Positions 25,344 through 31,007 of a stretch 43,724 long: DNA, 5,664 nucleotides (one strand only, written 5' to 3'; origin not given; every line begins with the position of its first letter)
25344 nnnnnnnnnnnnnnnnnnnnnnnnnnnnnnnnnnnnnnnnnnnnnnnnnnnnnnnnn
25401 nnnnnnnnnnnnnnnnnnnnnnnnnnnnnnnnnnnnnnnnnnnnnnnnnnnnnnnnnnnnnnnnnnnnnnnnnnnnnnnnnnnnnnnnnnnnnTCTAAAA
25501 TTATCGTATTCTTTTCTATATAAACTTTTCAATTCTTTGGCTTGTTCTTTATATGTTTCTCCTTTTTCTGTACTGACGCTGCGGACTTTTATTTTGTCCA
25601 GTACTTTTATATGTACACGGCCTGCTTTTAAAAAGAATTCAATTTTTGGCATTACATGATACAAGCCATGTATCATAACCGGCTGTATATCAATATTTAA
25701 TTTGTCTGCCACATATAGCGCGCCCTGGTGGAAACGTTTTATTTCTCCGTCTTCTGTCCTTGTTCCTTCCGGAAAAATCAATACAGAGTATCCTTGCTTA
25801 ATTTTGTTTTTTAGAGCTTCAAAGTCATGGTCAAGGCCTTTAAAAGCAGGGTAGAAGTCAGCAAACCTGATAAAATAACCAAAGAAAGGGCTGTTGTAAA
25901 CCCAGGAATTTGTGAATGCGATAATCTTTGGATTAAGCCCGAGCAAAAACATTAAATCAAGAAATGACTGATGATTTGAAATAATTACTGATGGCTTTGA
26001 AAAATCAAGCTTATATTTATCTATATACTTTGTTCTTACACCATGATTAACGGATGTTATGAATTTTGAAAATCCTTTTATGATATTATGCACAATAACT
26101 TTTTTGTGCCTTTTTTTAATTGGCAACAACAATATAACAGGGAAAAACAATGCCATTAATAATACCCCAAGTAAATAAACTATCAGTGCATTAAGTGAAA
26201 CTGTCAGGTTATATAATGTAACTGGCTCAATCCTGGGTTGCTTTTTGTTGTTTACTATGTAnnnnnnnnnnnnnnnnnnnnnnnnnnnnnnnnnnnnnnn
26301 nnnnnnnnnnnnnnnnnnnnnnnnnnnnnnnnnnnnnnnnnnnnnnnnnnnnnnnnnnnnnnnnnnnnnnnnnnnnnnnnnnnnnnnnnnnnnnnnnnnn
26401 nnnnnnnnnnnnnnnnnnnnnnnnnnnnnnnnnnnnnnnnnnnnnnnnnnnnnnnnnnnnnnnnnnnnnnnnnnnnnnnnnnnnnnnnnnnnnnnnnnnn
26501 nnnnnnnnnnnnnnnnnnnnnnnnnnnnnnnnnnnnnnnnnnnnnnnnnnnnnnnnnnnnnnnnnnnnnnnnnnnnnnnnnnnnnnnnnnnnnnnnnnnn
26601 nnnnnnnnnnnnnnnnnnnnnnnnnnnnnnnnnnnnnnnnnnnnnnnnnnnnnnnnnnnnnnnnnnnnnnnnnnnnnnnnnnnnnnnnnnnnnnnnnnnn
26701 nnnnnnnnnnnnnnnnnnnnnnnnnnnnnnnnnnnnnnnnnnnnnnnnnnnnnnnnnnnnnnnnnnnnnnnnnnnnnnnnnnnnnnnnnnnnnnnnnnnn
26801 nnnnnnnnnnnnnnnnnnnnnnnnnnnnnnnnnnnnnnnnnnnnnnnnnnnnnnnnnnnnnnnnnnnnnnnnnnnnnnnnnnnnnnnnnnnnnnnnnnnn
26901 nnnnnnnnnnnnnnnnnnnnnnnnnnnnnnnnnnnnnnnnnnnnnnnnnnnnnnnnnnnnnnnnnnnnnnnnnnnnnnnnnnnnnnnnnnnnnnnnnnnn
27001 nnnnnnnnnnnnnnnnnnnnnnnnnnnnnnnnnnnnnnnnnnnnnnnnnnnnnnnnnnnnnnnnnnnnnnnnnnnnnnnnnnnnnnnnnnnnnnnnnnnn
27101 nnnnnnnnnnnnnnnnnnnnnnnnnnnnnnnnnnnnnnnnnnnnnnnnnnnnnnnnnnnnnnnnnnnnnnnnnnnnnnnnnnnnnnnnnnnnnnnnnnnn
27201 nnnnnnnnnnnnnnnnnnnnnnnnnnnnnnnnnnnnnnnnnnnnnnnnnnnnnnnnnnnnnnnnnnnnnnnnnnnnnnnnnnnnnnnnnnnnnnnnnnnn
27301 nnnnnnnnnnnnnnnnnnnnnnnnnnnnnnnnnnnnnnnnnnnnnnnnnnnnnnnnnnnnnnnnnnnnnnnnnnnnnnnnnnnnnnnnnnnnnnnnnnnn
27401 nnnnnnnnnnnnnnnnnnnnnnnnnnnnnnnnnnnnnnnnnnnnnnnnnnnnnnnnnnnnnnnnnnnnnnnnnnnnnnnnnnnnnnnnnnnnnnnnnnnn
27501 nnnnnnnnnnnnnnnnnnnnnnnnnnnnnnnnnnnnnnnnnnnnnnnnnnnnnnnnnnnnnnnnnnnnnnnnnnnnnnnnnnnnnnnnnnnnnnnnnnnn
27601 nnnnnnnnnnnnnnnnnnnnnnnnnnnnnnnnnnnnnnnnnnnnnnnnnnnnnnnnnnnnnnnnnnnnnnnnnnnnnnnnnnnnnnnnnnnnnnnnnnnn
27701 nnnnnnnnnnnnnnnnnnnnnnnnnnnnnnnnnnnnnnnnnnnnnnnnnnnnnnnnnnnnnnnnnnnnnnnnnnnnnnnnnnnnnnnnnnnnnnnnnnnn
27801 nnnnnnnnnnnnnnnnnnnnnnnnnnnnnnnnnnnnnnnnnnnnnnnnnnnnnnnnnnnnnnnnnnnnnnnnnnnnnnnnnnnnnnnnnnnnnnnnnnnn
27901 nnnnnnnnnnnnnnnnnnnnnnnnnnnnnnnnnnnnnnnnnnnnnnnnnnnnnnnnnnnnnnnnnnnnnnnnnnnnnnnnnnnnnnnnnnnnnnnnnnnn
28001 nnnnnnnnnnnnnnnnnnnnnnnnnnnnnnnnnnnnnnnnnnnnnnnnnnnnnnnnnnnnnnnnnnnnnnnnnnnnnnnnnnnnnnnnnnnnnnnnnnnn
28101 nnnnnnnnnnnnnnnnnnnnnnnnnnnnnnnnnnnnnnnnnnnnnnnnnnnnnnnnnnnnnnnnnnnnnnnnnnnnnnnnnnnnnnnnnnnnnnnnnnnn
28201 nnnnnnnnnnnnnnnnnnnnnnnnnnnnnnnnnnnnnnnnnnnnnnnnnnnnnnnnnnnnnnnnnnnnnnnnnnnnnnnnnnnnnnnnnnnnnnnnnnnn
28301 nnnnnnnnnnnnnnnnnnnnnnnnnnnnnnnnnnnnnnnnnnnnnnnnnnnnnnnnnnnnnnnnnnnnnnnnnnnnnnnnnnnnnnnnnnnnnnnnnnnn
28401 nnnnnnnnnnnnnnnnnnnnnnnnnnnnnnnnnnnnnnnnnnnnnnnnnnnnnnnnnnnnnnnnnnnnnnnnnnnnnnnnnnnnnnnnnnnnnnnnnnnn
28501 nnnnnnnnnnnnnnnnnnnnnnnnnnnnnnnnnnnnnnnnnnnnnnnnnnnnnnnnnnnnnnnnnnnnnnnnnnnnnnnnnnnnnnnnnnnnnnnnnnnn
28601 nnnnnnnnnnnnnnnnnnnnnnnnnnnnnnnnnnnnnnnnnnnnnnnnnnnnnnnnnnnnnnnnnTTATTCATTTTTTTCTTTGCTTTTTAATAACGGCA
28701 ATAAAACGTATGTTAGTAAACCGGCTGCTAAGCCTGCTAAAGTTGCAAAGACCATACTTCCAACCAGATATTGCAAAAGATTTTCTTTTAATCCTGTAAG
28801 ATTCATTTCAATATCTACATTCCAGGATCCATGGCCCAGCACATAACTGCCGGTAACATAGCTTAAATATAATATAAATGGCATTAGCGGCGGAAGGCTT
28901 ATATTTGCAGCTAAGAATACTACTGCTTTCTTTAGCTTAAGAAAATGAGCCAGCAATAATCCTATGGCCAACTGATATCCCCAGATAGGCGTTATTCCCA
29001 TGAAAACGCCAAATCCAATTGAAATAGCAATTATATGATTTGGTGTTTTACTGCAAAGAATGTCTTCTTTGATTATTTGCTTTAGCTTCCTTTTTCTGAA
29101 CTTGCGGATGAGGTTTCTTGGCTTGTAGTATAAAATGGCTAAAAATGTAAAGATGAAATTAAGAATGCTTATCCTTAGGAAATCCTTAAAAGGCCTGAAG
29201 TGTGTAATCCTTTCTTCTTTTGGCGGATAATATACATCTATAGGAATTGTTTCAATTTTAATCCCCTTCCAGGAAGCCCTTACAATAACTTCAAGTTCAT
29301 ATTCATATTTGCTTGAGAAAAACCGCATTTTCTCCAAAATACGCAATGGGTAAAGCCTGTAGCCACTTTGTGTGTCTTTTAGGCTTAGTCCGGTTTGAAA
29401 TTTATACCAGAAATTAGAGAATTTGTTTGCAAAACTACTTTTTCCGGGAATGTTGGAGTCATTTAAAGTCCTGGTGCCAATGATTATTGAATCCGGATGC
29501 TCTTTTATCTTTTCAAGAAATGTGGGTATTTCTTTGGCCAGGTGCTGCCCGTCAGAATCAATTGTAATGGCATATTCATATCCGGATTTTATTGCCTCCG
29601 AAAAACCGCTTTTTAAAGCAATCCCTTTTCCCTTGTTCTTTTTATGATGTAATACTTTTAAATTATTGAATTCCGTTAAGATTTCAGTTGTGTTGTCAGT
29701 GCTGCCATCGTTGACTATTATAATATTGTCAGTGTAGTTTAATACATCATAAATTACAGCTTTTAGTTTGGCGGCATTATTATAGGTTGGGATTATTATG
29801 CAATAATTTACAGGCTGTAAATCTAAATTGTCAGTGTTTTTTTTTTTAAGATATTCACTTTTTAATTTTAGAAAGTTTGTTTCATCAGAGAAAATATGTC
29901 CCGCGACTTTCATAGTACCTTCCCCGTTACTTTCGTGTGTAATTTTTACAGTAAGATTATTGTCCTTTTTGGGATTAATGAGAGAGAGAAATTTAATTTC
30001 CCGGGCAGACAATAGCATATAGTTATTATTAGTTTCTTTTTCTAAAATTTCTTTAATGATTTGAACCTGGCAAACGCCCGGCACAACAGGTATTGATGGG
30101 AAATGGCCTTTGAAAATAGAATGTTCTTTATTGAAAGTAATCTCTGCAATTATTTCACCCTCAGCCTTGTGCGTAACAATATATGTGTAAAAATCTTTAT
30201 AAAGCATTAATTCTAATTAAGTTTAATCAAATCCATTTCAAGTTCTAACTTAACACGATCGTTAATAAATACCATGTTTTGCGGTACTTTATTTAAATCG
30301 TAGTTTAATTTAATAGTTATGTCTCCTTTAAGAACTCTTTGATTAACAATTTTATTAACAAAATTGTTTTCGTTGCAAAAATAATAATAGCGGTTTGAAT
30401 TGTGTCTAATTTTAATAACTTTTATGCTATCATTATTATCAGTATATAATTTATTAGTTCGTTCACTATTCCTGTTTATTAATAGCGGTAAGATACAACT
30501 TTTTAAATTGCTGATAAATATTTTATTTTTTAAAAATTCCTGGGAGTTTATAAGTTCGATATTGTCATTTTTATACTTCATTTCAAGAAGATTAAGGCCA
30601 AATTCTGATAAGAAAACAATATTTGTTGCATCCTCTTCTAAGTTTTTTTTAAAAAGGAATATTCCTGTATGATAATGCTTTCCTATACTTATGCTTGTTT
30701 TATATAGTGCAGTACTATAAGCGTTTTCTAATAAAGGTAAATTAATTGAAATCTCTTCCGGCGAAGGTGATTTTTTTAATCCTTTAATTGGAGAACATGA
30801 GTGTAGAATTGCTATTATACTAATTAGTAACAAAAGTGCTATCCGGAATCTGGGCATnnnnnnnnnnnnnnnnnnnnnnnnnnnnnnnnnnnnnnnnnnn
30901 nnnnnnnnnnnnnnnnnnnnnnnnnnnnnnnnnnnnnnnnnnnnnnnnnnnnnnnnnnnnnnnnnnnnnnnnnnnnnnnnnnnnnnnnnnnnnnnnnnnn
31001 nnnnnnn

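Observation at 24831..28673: Single 1280-aa polypeptide fusing MMPL exporter, PlsC-type acyltransferase and SAM methyltransferase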

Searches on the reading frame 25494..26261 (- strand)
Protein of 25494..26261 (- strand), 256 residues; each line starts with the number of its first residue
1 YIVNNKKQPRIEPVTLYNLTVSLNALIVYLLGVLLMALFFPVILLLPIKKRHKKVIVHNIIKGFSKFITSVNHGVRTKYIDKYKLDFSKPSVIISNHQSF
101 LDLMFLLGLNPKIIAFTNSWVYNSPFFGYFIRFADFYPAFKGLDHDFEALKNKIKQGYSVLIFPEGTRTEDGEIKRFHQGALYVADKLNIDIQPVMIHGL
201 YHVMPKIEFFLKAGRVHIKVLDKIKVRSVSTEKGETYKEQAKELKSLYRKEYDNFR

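Call 30: find_homologous_proteins(query=window:25494-26261:-, max_evalue=0.00001)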
Query window:25494-26261:- (256 aa): 90 proteins with E <= 0.00001 among 716 candidates.
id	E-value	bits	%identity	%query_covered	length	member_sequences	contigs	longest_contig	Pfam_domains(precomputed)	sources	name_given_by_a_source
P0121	4.0e-53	199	43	89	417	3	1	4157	PF01553.27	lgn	-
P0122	1.4e-52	197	42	98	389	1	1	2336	PF13847.13,PF05175.21,PF13649.13,PF01553.27,PF08241.19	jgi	jgi:1-acyl-sn-glycerol-3-phosphate acyltransferase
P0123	2.4e-51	193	55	58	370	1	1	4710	PF13847.13,PF13649.13,PF00891.25,PF01553.27,PF08241.19,PF08242.19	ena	-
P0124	6.6e-48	181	45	82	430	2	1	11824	PF13847.13,PF13489.13,PF05175.21,PF13649.13,PF00891.25,PF01739.25,PF01553.27,PF08241.19,PF08242.19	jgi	jgi:1-acyl-sn-glycerol-3-phosphate acyltransferase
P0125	3.0e-47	179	46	71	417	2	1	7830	PF13847.13,PF13489.13,PF05175.21,PF13649.13,PF00891.25,PF01553.27,PF08241.19,PF08242.19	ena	-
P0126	3.6e-46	176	44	77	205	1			PF01553.27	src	-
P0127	8.5e-46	175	47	64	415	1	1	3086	PF13847.13,PF13489.13,PF05175.21,PF13649.13,PF01739.25,PF01553.27,PF08241.19,PF08242.19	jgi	jgi:1-acyl-sn-glycerol-3-phosphate acyltransferase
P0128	1.2e-44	171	50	55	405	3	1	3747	PF13847.13,PF13489.13,PF05175.21,PF13649.13,PF00891.25,PF01739.25,PF01553.27,PF08241.19,PF08242.19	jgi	jgi:1-acyl-sn-glycerol-3-phosphate acyltransferase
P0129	2.1e-41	160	38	83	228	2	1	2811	PF01553.27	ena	-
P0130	4.3e-39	153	40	66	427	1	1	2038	PF13847.13,PF13489.13,PF06325.20,PF05175.21,PF13649.13,PF00891.25,PF13679.13,PF01739.25,PF01553.27,PF08241.19,PF08242.19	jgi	-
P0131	7.3e-35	139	52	46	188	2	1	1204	PF01553.27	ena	-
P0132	1.3e-34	138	38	69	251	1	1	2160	PF01553.27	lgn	-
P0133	4.3e-34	136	33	93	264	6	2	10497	PF01553.27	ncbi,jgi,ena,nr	ncbi:MAG TPA: lysophospholipid acyltransferase family protein [Bacteroidales bacterium]|nr:lysophosp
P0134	4.6e-32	130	32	93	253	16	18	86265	PF01553.27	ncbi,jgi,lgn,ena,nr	ncbi:MAG TPA: lysophospholipid acyltransferase family protein [Bacteroidales bacterium]|nr:1-acyl-sn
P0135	1.3e-31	128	33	90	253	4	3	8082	PF01553.27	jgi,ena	-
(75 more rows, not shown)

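Call 34: find_encoding_contigs(protein=P0124, flank=8000, max_places=3)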
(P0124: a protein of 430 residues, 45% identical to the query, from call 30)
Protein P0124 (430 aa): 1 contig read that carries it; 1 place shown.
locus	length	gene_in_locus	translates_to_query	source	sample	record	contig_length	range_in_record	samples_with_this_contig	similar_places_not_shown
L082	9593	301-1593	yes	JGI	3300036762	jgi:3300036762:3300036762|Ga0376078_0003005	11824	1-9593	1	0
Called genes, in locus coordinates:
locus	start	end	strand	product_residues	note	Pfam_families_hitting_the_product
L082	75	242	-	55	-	-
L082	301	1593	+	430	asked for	PF01553:Acyltransferase, PF13489:Methyltransf_23, PF00891:Methyltransf_2, PF05175:MTS (weak), PF08241:Methyltransf_11, PF08242:Methyltransf_12, PF13649:Methyltransf_25, PF13847:Methyltransf_31, +1 more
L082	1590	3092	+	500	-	PF00890:FAD_binding_2 (weak), PF01266:DAO (faint), PF01494:FAD_binding_3 (weak), PF01593:Amino_oxidase, PF12831:FAD_oxidored (faint), PF13450:NAD_binding_8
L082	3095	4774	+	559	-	PF03417:AAT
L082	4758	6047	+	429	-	PF00501:AMP-binding, PF14535:AMP-binding_C_2 (weak)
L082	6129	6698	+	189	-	-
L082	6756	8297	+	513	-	PF00221:Lyase_aromatic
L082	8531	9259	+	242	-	PF00106:adh_short, PF01370:Epimerase (weak), PF08659:KR, PF13561:adh_short_C2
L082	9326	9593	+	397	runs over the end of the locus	PF00109:ketoacyl-synt, PF02801:Ketoacyl-synt_C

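Call 35: find_encoding_contigs(protein=P0134, flank=10000, max_places=3)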
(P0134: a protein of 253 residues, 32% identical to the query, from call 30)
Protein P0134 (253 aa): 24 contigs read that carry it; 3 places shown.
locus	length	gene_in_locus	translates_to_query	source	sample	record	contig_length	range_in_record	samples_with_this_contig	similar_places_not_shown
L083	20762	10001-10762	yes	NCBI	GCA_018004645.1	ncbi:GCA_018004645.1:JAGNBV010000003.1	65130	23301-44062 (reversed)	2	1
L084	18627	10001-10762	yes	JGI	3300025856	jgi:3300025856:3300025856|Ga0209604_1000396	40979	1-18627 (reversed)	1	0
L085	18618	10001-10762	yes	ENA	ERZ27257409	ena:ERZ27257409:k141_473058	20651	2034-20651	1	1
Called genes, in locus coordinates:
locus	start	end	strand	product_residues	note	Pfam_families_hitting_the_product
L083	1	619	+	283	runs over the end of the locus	-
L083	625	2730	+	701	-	PF12836:HHH_3 (weak)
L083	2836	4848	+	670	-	PF23914:TPR_CcmH_CycH (faint), PF00515:TPR_1 (weak), PF07719:TPR_2 (weak), PF13424:TPR_12 (weak), PF25062:ARM_TT21_N, PF13431:TPR_17 (weak), PF00515:TPR_1 (weak), PF07719:TPR_2 (weak), +8 more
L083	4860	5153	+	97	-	PF11756:YgbA_NO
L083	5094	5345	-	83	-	-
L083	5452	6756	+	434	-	PF05977:MFS_3, PF07690:MFS_1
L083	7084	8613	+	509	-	PF07690:MFS_1, PF00854:PTR2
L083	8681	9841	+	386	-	PF12740:PETase, PF07224:Chlorophyllase, PF12146:Hydrolase_4 (faint), PF12695:Abhydrolase_5 (faint), PF18962:Por_Secre_tail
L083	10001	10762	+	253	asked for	PF01553:Acyltransferase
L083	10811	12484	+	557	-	PF03417:AAT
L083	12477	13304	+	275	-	PF00535:Glycos_transf_2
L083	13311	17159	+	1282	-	PF03176:MMPL, PF01553:Acyltransferase, PF00891:Methyltransf_2 (weak), PF08241:Methyltransf_11, PF08242:Methyltransf_12, PF13489:Methyltransf_23, PF13649:Methyltransf_25, PF13847:Methyltransf_31, +1 more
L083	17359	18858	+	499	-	PF00890:FAD_binding_2 (weak), PF01266:DAO (faint), PF01494:FAD_binding_3 (faint), PF01593:Amino_oxidase, PF01946:Thi4 (weak), PF03486:HI0933_like (faint), PF13450:NAD_binding_8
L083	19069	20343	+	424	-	PF02310:B12-binding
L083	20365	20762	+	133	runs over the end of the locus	-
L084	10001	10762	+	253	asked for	PF01553:Acyltransferase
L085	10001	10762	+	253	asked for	PF01553:Acyltransferase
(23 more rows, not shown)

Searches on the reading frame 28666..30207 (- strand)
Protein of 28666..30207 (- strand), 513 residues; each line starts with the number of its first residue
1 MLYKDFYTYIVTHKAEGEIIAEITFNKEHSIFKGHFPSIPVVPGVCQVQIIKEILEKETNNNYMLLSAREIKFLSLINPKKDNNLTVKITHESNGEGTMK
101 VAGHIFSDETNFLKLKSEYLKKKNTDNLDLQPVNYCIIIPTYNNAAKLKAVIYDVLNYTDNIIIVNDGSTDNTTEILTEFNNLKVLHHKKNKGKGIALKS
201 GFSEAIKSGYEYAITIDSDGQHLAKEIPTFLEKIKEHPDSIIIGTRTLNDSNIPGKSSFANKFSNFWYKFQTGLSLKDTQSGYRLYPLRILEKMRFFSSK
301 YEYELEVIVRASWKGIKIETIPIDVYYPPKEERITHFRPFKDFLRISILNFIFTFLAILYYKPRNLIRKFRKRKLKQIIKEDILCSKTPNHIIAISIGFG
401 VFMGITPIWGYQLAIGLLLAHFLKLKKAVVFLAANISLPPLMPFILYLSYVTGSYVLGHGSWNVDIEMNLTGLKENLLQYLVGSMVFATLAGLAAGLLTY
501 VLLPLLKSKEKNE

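Call 6: search_protein_families(library=pfam, proteins=[window:28666-30207:-], max_evalue=0.001)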
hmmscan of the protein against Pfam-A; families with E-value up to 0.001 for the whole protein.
window:28666-30207:- (513 aa): 5 families
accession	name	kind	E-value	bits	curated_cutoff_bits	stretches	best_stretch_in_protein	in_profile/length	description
PF00535.33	Glycos_transf_2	-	5e-28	98.6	23.3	1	136-293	1-166/168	Glycosyl transferase family 2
PF09835.14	DUF2062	-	7.2e-18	65.4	27.4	1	375-509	4-144/147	Uncharacterized protein conserved in bacteria (DUF2062)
PF07977.19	FabA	-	1.1e-05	25.5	23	1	16-109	24-131/138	FabA-like domain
PF22818.2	ApeI-like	-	5.3e-05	23.9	28.5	1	12-92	9-89/119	ApeI dehydratase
PF13704.12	Glyco_tranf_2_4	-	0.00021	22.2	27.5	1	159-219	19-81/98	Glycosyl transferase family 2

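Call 67: search_protein_families(library=ncbifam, proteins=[window:28666-30207:-], max_evalue=0.00001)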
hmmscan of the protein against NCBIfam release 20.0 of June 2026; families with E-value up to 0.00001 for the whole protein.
window:28666-30207:- (513 aa): 13 families
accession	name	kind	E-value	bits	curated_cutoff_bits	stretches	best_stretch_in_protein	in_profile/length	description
TIGR04182.1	glyco_TIGR04182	equivalog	2.1e-25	89.7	325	1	135-348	2-212/293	S-layer glycoprotein N-glycosyltransferase AglJ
NF058614.1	PPMAGASynPpgS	equivalog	5.2e-23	81.6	370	1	137-327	4-198/226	polyprenyl-phospho-N-acetylgalactosaminyl synthase PpgS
TIGR03937.1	PgaC_IcaA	equivalog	1.7e-15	56.9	422.3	1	118-239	30-155/407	poly-beta-1,6-N-acetyl-D-glucosamine synthase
NF041391.1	DPhHxTase_Halo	equivalog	1.4e-14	53.6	375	1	141-325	3-183/213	dolichyl-phosphate hexose transferase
NF047588.1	GlcsyltransPgfSStrep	equivalog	5e-10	39.1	500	1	142-322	10-192/308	glycosyltransferase PgfS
NF007986.1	PRK10714.1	equivalog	3e-09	36.3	529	1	136-294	9-172/316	undecaprenyl-phosphate 4-deoxy-4-formamido-L-arabinose transferase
TIGR04283.1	glyco_like_mftF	equivalog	1.1e-08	35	182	1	136-205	2-71/221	TIGR04283 family arsenosugar biosynthesis glycosyltransferase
NF041875.1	EPS_EpsD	equivalog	1.3e-08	34.7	370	1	137-245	3-115/325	exopolysaccharide biosynthesis glycosyltransferase EpsD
NF007482.0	PRK10073.1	equivalog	5.1e-08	32.3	423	1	136-206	9-85/334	glycosyltransferase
TIGR01556.1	rhamnosyltran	subfamily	5.3e-08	32.4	200.55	1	145-248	7-113/281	rhamnosyltransferase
NF047382.1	T4SS_eff_BspA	equivalog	7.1e-07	29.2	300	1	372-501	26-159/179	type IV secretion system effector BspA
NF047683.1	TeichurnBiosyTuaG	equivalog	8.3e-07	28.9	400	1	136-236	9-113/252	teichuronic acid biosynthesis protein TuaG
NF000582.1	PRK00006.1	equivalog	1e-05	25.5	113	0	20-101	33-119/137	3-hydroxyacyl-ACP dehydratase FabZ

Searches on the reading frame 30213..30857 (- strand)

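Call 6: search_protein_families(library=pfam, proteins=[window:30213-30857:-], max_evalue=0.001)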
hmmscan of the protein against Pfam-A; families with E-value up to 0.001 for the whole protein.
window:30213-30857:- (214 aa): 0 families

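Call 67: search_protein_families(library=ncbifam, proteins=[window:30213-30857:-], max_evalue=0.00001)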
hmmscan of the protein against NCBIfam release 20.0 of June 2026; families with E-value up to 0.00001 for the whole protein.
window:30213-30857:- (214 aa): 1 family
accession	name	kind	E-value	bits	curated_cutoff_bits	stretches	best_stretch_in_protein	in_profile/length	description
NF053540.1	LolB2_flexi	equivalog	2.4e-18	66.6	60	1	9-209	2-201/203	flexirubin biosynthesis protein LolB2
